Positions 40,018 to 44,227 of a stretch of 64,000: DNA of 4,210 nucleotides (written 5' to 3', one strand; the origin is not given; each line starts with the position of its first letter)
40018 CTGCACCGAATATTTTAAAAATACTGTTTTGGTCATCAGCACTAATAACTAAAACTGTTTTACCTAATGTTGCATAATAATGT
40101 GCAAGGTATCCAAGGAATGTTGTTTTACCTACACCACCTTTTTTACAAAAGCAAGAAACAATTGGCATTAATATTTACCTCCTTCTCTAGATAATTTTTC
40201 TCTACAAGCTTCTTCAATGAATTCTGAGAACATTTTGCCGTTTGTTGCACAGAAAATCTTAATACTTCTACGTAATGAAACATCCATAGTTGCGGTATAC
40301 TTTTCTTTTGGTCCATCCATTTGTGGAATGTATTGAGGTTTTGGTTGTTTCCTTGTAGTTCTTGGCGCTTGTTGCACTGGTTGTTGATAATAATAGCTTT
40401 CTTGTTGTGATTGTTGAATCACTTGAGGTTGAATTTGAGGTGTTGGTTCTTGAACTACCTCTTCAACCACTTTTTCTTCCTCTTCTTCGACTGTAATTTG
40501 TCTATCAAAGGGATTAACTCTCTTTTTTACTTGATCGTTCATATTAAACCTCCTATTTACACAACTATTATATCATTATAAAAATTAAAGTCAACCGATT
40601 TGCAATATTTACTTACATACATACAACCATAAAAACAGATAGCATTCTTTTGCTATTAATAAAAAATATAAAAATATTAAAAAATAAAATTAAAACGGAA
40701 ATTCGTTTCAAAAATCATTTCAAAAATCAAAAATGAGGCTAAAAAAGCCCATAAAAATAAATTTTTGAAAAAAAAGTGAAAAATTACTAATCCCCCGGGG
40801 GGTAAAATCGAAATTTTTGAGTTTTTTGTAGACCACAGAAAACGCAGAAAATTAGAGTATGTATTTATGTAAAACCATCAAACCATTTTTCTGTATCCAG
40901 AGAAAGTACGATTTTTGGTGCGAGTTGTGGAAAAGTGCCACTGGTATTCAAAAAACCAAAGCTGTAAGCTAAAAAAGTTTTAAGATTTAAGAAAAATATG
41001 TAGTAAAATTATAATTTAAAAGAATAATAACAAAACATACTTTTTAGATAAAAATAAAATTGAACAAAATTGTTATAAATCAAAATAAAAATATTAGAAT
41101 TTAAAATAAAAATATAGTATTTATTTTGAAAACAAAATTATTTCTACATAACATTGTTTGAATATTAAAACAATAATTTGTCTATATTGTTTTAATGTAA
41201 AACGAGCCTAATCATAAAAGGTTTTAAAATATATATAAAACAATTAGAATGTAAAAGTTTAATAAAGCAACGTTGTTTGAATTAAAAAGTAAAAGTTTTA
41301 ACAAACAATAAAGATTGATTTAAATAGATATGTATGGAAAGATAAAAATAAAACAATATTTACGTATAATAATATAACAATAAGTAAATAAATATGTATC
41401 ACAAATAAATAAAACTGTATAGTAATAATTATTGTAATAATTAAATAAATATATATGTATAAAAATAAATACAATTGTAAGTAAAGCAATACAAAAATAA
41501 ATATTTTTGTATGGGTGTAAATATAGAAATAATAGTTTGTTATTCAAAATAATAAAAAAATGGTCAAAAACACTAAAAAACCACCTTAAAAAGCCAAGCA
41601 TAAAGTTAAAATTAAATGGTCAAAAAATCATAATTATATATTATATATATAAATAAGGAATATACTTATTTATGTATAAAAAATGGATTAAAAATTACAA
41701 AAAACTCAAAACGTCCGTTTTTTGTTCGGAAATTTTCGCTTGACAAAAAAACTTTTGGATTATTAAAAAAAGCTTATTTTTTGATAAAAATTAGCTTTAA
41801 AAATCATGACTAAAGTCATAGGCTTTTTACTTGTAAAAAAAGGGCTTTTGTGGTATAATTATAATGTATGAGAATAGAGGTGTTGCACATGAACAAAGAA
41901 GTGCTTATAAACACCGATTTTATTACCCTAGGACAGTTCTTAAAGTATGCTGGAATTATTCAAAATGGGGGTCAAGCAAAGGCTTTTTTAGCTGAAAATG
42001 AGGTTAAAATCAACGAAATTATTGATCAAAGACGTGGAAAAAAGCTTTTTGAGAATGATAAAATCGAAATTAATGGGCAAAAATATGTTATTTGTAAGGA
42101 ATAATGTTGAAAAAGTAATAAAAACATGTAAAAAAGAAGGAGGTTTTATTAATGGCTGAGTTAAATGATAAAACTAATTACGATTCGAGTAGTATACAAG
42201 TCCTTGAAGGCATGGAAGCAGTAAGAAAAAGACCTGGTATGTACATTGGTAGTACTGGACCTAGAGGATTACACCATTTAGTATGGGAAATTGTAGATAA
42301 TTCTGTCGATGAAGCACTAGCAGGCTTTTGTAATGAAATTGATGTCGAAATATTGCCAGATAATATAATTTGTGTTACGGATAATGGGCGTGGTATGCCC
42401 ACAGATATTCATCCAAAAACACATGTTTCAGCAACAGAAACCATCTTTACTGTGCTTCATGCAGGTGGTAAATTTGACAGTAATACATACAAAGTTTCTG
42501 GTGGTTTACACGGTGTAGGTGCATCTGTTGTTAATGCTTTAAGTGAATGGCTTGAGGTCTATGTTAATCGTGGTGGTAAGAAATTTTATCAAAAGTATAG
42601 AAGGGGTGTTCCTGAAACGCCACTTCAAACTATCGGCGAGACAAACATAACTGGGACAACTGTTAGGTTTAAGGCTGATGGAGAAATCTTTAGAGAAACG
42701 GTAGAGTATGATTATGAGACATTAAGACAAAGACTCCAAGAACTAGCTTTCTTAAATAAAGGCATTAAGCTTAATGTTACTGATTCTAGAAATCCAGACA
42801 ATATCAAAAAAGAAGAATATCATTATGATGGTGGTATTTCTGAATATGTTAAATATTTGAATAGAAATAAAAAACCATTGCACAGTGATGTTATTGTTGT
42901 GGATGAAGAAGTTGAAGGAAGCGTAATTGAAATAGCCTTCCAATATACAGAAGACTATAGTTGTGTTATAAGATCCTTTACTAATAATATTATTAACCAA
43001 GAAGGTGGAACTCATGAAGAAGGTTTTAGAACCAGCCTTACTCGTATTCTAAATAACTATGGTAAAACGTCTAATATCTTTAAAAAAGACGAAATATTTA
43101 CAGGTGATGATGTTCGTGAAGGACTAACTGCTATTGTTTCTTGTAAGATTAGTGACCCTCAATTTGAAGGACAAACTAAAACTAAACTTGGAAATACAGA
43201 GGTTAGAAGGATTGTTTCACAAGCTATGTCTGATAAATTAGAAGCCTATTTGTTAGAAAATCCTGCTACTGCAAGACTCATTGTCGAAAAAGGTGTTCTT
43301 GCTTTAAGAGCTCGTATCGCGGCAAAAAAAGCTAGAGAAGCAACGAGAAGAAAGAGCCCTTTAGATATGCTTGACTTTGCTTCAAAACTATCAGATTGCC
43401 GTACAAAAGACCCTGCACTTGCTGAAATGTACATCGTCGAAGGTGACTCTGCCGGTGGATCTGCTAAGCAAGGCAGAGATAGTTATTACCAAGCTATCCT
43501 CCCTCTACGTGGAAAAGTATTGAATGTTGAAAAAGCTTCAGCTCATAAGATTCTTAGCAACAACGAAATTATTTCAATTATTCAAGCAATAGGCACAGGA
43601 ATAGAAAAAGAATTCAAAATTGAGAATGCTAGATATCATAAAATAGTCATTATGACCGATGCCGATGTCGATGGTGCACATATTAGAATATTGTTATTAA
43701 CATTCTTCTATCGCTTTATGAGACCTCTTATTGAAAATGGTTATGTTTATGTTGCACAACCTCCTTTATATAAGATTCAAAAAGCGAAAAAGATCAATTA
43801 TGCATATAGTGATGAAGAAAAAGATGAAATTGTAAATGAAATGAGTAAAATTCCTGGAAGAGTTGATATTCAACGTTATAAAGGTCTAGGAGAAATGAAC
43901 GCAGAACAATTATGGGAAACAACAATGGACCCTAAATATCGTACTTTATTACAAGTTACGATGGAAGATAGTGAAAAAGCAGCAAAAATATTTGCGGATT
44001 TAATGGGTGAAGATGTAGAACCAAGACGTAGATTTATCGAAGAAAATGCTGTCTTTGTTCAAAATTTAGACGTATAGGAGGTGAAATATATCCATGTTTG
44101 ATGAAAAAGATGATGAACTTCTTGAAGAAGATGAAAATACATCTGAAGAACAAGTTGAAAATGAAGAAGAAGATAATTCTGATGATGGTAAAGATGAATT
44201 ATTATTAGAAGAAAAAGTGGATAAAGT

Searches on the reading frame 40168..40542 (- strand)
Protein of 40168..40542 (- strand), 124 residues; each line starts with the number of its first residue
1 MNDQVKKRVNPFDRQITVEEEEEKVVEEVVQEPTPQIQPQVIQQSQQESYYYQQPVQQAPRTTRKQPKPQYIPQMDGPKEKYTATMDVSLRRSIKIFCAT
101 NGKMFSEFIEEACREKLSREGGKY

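Call 6: search_protein_families(library=pfam, proteins=[window:40168-40542:-], max_evalue=0.01)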
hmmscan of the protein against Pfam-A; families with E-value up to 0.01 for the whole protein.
window:40168-40542:- (124 aa): 1 family
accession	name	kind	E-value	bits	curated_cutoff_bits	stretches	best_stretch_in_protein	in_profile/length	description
PF07764.18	Omega_Repress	-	0.0039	17.8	33.3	0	87-117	28-58/59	Omega Transcriptional Repressor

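Call 12: find_encoding_contigs(protein=window:40168-40542:-, flank=6000, max_places=8)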
Protein window:40168-40542:- (124 aa): 2 contigs read that carry it; 2 places shown.
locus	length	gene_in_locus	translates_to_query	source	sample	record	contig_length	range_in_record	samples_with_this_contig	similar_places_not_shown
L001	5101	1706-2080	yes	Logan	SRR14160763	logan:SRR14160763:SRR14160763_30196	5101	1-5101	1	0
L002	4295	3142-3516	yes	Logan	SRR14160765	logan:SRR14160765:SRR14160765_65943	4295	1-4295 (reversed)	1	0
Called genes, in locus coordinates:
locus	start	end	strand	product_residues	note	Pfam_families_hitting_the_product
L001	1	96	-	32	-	?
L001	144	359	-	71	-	PF13275:S4_2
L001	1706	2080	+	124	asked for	-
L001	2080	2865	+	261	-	PF01656:CbiA (weak), PF02374:ArsA_ATPase (weak), PF06564:CBP_BcsQ (faint), PF13614:AAA_31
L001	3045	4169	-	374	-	PF00712:DNA_pol3_beta, PF02767:DNA_pol3_beta_2, PF02768:DNA_pol3_beta_3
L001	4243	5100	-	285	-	?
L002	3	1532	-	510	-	?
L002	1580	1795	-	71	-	PF13275:S4_2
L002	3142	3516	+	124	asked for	-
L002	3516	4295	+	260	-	?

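Call 43: search_solved_structures(query=window:40168-40542:-, max_evalue=10, show_alignments=3)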
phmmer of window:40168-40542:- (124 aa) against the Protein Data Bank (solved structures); distinct sequences matched with E-value up to 10: 1.
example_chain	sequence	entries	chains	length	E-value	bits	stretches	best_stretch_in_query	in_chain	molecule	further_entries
2kel_A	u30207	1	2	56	0.0013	22.2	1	78-122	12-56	Uncharacterized protein 56B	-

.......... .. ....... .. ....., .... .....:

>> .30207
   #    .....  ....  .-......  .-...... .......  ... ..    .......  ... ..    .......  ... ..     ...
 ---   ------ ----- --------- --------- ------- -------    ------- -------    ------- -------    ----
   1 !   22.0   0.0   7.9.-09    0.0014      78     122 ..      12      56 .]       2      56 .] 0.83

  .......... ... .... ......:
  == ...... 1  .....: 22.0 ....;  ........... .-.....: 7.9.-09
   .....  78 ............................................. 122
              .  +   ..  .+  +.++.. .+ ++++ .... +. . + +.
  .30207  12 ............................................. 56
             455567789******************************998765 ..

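Call 48: search_protein_families(library=ncbifam, proteins=[window:40168-40542:-], max_evalue=0.01)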
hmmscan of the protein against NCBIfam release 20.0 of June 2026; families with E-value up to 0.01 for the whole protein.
window:40168-40542:- (124 aa): 0 families

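Call 70: search_dna_similar(query=window:40168-40542:-, collection=plasmids, mode=protein, max_rows=15, max_evalue=0.001)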
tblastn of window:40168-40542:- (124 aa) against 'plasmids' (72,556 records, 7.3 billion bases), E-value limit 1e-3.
No match.

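Call 71: find_homologous_proteins(query=window:40168-40542:-, max_evalue=0.001)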
Query window:40168-40542:- (124 aa): 42 proteins with E <= 0.001 among 60 candidates.
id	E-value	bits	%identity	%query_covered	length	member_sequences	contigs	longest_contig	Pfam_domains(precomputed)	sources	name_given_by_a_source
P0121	1.2e-72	259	99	100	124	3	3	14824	-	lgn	-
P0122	2.7e-63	229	87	100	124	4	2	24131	-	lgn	-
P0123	1.8e-42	162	66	100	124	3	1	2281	-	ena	-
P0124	4.9e-41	157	63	100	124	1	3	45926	-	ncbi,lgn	-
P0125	1.4e-40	156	56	100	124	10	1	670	-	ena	-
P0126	1.0e-37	147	63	99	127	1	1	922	-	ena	-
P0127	1.1e-37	146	63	99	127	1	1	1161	-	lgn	-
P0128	1.8e-35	139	56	100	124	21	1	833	-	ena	-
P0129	3.8e-35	138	60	99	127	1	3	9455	-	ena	-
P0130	2.1e-34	136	57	99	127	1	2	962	-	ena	-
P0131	2.4e-34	136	59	98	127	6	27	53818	-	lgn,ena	-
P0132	2.5e-34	136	55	99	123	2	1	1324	-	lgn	-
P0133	2.9e-34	135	62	99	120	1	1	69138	PF07764.19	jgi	-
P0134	3.3e-34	135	56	99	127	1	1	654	-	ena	-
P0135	4.2e-34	135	55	99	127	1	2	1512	-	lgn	-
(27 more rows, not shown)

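Call 77: predict_structure(alignment_id=A2)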
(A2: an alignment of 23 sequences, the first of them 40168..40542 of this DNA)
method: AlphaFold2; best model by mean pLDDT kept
length: 124 residues; sequences in the alignment: 23
mean_pLDDT: 69.6   pTM: 0.33
mean pLDDT of the five models: 69.6, 69.0, 67.7, 65.3, 64.1
residues with pLDDT >= 90: 22; 70-90: 33; 50-70: 52; < 50: 17
segments of 3 or more residues with pLDDT < 50: 20-31, 50-52
pLDDT, mean of each block of 10 residues (from residue 1): 75 67 43 55 51 57 68 65 81 94 92 88 68
secondary structure, 60 per line:
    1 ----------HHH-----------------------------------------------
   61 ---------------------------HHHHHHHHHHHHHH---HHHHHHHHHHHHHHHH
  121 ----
elements in order: H88-101 H105-120

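Call 80: fold_search(model_id=the predicted structure, library=pdb)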
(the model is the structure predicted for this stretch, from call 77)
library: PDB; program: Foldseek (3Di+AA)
matches with E <= 10: 23; with E <= 0.001: 0
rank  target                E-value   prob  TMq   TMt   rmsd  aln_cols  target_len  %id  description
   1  6iya_A                8.0e-01  0.97  0.29  0.72   0.7        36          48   22  Structure of the DNA binding domain of antitoxin CopASO (released 2019-01-16)
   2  8u12_A                8.6e-01  0.82  0.28  0.63   3.0        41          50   34  Crystal Structure of Antitoxin Protein Rv0298 of Type II Toxin-antitoxin Systems from Mycobacterium tuberculosis (released 2023-09-27)
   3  2kel_MODEL_1_A        1.1e+00  0.89  0.26  0.67   1.0        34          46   38  Structure of the transcription regulator SvtR from the hyperthermophilic archaeal virus SIRV1 (released 2009-06-16)
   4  9kkd_A                1.3e+00  0.87  0.29  0.77   1.6        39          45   23  the structure of StnY (released 2025-11-19)
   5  7etr_B                2.4e+00  0.80  0.29  0.48   0.7        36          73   22  Crystal structure of SO_1444-SO_1445 complex from Shewanella oneidensis (released 2022-03-23)
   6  1par_A                3.0e+00  0.41  0.31  0.67   5.1        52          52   15  DNA RECOGNITION BY BETA-SHEETS IN THE ARC REPRESSOR-OPERATOR CRYSTAL STRUCTURE (released 1994-07-31)
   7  7nyw_I                3.4e+00  0.44  0.26  0.24   1.9        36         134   17  Cryo-EM structure of the MukBEF-MatP-DNA head module (released 2021-07-07)
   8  1bdv_B                3.7e+00  0.51  0.27  0.58   1.5        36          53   17  ARC FV10 COCRYSTAL (released 1999-01-06)
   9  1baz_A                4.2e+00  0.41  0.26  0.61   1.8        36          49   17  ARC REPRESSOR MUTANT PHE10VAL (released 1998-06-17)
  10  1par_C                4.2e+00  0.28  0.29  0.65   5.3        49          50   16  DNA RECOGNITION BY BETA-SHEETS IN THE ARC REPRESSOR-OPERATOR CRYSTAL STRUCTURE (released 1994-07-31)
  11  3h87_C                4.2e+00  0.23  0.21  0.34   4.2        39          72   18  Rv0301 Rv0300 Toxin Antitoxin Complex from Mycobacterium tuberculosis (released 2009-05-05)
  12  7nyw_J                4.5e+00  0.35  0.26  0.24   1.8        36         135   17  Cryo-EM structure of the MukBEF-MatP-DNA head module (released 2021-07-07)
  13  5x3t_A                6.4e+00  0.25  0.27  0.46   2.6        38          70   21  VapBC from Mycobacterium tuberculosis (released 2017-06-07)
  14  1bdv_D                6.4e+00  0.18  0.25  0.57   5.7        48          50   17  ARC FV10 COCRYSTAL (released 1999-01-06)
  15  1myk_B                6.9e+00  0.28  0.25  0.64   1.2        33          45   18  CRYSTAL STRUCTURE, FOLDING, AND OPERATOR BINDING OF THE HYPERSTABLE ARC REPRESSOR MUTANT PL8 (released 1995-01-26)
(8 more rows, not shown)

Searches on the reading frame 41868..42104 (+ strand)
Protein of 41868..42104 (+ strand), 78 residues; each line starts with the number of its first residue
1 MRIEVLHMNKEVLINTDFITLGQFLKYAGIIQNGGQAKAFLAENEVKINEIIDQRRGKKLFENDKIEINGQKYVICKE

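Call 6: search_protein_families(library=pfam, proteins=[window:41868-42104:+], max_evalue=0.01)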
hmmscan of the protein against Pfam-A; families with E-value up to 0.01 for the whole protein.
window:41868-42104:+ (78 aa): 1 family
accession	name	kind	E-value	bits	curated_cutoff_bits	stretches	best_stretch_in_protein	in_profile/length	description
PF13275.11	S4_2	-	2.1e-25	88.9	24.6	1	13-75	2-64/65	S4 domain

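Call 48: search_protein_families(library=ncbifam, proteins=[window:41868-42104:+], max_evalue=0.01)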
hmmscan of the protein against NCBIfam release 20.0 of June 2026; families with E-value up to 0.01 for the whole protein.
window:41868-42104:+ (78 aa): 2 families
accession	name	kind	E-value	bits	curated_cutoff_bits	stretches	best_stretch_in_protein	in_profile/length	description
TIGR02988.1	YaaA_near_RecF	hypoth_equivalog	2.1e-26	91.8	84.75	1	11-70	1-60/60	S4 domain-containing protein YaaA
NF008561.0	PRK11507.1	equivalog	0.00017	21.4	95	1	18-72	11-65/70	ribosome-associated protein YbcJ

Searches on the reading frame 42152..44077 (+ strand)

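Call 6: search_protein_families(library=pfam, proteins=[window:42152-44077:+], max_evalue=0.01)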
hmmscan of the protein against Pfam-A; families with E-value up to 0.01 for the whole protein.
window:42152-44077:+ (641 aa): 4 families
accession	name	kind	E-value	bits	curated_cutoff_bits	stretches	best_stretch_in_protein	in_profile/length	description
PF00204.31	DNA_gyraseB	-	4.2e-59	199.4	27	1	228-396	1-172/173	DNA gyrase B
PF00986.26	DNA_gyraseB_C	-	1.1e-30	106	29.8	1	570-630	3-63/63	DNA gyrase B subunit, carboxyl terminus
PF01751.28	Toprim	-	1.5e-19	70.4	23.1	1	425-536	1-95/96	Toprim domain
PF02518.31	HATPase_c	-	4e-16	59.9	26.4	1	37-154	3-94/111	Histidine kinase-, DNA gyrase B-, and HSP90-like ATPase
